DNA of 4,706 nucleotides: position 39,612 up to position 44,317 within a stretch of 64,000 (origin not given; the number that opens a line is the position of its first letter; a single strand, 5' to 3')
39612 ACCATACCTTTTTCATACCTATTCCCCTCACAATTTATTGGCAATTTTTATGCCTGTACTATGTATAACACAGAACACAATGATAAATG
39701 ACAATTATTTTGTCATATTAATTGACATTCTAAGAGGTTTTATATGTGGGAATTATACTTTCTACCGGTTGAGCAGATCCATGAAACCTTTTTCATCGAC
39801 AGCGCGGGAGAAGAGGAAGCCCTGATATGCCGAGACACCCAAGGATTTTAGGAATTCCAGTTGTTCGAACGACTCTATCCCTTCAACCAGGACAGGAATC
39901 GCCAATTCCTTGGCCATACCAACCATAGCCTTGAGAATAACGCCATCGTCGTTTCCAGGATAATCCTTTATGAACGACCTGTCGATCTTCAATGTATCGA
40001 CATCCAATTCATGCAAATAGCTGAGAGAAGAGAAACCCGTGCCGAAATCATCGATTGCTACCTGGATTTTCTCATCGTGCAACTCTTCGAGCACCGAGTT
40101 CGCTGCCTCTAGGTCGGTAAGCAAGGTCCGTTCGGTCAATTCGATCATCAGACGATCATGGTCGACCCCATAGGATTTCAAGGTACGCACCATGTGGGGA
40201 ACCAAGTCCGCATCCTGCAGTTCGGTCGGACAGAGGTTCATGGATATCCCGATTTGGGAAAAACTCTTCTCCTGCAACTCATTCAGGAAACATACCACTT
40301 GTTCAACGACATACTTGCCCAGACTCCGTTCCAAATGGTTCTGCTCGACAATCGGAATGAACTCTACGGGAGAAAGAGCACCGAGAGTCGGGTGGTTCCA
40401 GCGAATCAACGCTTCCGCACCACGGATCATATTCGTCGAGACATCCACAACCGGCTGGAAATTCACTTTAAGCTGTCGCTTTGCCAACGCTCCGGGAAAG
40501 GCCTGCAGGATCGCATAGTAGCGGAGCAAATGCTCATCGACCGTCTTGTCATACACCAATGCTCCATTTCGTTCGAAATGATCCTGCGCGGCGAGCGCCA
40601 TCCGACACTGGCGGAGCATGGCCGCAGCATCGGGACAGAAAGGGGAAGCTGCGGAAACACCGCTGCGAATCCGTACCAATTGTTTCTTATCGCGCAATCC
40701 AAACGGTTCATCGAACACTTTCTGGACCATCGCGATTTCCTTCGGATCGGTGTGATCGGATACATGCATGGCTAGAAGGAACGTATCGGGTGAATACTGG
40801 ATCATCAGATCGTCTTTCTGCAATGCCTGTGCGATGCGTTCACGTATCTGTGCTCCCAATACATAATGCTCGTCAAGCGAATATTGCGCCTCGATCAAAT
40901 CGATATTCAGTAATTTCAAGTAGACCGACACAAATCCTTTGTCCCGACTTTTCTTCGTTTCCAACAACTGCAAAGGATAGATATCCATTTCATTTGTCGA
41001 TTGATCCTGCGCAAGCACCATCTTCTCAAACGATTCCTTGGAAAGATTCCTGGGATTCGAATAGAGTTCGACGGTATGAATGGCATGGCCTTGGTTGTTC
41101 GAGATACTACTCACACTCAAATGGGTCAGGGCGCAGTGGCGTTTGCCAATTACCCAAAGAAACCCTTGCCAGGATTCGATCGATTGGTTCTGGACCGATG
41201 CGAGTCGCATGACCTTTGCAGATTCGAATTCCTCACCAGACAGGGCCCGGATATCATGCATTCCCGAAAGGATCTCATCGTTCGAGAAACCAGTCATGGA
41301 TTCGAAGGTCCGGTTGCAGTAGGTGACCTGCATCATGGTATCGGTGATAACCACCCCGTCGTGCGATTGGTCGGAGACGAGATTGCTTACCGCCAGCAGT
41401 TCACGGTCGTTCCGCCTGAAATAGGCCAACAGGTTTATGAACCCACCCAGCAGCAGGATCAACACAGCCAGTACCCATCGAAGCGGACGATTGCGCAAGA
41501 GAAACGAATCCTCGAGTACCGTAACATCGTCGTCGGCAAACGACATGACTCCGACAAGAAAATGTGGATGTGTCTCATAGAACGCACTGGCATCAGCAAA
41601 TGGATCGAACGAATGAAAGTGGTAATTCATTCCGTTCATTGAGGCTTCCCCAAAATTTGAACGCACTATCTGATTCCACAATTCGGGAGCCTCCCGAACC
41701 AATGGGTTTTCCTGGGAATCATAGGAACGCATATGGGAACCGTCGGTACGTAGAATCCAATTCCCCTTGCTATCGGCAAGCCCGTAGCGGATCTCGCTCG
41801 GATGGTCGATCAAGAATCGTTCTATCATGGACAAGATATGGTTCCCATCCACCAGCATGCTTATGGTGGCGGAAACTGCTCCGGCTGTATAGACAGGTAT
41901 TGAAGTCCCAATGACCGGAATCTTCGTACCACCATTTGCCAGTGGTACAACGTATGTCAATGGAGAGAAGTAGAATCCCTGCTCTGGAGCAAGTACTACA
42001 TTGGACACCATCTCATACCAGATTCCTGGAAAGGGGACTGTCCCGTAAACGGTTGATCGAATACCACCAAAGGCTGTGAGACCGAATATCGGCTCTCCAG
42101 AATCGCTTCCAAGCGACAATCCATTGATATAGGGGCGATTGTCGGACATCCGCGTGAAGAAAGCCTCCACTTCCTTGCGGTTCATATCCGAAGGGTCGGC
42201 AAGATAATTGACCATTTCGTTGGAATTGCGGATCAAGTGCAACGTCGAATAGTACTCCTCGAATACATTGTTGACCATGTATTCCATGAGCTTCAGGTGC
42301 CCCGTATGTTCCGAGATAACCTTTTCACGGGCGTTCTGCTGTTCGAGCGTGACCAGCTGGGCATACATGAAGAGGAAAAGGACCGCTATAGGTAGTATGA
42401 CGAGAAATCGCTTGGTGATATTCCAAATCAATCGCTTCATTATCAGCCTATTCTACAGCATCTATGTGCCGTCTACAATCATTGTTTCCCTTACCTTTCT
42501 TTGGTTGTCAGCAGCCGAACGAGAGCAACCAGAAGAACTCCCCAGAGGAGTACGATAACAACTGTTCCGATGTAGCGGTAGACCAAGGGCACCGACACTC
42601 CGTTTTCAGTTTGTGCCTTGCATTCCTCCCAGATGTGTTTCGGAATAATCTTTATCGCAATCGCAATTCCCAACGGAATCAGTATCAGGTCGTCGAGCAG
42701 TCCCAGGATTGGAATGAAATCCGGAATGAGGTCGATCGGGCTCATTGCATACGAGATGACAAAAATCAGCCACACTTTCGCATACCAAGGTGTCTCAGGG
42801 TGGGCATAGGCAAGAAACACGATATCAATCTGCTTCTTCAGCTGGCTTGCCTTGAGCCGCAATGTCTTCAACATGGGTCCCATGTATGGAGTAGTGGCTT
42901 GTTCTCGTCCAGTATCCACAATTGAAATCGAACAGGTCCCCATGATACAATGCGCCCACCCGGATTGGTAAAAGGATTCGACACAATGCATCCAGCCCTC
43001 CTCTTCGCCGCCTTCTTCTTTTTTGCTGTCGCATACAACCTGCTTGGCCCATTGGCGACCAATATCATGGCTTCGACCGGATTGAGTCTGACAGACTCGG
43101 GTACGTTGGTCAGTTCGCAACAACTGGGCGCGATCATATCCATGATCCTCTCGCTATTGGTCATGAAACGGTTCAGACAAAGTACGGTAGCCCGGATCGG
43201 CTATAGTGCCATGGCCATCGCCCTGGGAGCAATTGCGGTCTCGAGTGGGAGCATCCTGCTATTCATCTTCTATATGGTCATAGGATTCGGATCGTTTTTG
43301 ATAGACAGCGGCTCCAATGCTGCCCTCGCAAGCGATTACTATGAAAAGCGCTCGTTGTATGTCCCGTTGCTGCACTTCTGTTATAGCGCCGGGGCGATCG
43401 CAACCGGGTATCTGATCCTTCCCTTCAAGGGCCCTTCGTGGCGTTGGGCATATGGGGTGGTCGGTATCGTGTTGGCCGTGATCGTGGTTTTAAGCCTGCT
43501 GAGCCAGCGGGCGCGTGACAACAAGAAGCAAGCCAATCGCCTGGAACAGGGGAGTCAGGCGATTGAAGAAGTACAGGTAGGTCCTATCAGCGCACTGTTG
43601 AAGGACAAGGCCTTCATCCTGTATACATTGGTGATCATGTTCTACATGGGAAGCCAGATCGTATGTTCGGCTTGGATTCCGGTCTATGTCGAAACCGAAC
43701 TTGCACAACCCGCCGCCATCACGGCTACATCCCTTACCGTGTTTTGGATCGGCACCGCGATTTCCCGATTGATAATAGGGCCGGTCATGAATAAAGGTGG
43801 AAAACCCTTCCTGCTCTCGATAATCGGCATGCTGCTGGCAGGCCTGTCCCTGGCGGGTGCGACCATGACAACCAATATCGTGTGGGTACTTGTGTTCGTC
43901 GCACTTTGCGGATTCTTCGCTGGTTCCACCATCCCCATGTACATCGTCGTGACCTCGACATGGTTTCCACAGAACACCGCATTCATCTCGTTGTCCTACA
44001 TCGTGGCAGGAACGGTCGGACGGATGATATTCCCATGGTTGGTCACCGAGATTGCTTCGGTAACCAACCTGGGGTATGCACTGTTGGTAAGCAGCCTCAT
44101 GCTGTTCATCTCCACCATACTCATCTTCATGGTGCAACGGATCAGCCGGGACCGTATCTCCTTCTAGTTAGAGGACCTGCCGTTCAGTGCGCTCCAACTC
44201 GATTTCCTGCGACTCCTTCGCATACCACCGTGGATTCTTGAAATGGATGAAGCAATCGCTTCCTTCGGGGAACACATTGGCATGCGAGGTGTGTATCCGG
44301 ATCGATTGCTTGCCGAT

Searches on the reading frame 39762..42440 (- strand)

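Call 73: search_protein_families(library=pfam, proteins=[window:39762-42440:-], max_evalue=0.001)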
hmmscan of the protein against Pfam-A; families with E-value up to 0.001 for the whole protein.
window:39762-42440:- (892 aa): 6 families
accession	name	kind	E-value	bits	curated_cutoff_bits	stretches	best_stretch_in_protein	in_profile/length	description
PF00563.25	EAL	-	2.2e-68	230.6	31.3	1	647-879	3-235/236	EAL domain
PF13188.13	PAS_8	-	5.7e-06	26.5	21.8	1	357-398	8-51/65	PAS domain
PF02743.24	dCache_1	-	9.3e-05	22.5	45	1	41-232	7-183/240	Cache domain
PF00989.32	PAS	-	0.00018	21.9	22.6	1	357-392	8-43/113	PAS fold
PF21623.3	HK_sensor_dom_bact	-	0.0002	21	27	0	41-102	3-64/253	Bacterial histidine kinase, sensor domain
PF13426.13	PAS_9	-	0.00087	20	27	0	361-392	2-33/103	PAS domain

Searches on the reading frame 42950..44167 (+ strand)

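Call 73: search_protein_families(library=pfam, proteins=[window:42950-44167:+], max_evalue=0.001)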
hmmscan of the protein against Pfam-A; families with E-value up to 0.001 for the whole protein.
window:42950-44167:+ (405 aa): 1 family
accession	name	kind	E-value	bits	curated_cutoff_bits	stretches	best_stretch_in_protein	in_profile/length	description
PF07690.21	MFS_1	-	1e-36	127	33.4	2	18-362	1-347/347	Major Facilitator Superfamily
